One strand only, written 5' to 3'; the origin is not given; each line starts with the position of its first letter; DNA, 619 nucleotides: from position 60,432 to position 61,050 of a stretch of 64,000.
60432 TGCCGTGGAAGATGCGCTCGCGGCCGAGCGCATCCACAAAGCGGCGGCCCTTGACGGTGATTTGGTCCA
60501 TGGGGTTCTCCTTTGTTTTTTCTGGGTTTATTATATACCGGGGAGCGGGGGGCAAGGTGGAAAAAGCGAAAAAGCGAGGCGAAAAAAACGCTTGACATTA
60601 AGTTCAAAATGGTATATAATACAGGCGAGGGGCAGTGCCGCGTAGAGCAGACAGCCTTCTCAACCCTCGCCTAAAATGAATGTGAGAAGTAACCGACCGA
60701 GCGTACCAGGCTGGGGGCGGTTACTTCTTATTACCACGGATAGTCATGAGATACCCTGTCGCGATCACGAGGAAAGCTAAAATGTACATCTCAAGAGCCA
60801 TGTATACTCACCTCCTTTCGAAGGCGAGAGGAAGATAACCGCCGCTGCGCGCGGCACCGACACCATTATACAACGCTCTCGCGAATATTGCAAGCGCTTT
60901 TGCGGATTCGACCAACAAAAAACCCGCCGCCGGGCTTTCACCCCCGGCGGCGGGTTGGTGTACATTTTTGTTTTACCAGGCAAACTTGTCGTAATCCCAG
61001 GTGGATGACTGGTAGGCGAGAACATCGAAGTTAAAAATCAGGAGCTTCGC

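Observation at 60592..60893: Second, paralogous copy of the small-peptide/antisense module (copy B), with conserved leader and hairpin architecture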

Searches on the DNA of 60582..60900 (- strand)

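Call 52: search_dna_similar(query=window:60582-60900:-, collection=plasmids, mode=distant, max_evalue=0.01, max_rows=10)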
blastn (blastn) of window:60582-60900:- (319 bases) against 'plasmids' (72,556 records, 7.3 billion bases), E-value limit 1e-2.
No match.

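Call 53: search_dna_similar(query=window:60582-60900:-, collection=phages, mode=distant, max_evalue=0.01, max_rows=10)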
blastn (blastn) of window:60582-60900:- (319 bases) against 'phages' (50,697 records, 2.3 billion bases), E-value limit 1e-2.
Records with a match: 1; places in all: 1; records where one place covers at least 80% of the query: 0.
Best place of each record, by identity: 80-90% 1.
By first word of the organism name: Streptococcus 1.
By host as written in the record: Streptococcus iniae SF1 1.
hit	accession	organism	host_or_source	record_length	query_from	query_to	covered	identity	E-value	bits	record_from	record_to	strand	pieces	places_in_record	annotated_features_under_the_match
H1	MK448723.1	Streptococcus phage Javan271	Streptococcus iniae SF1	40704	280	317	12%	86.8%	7e-3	47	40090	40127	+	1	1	none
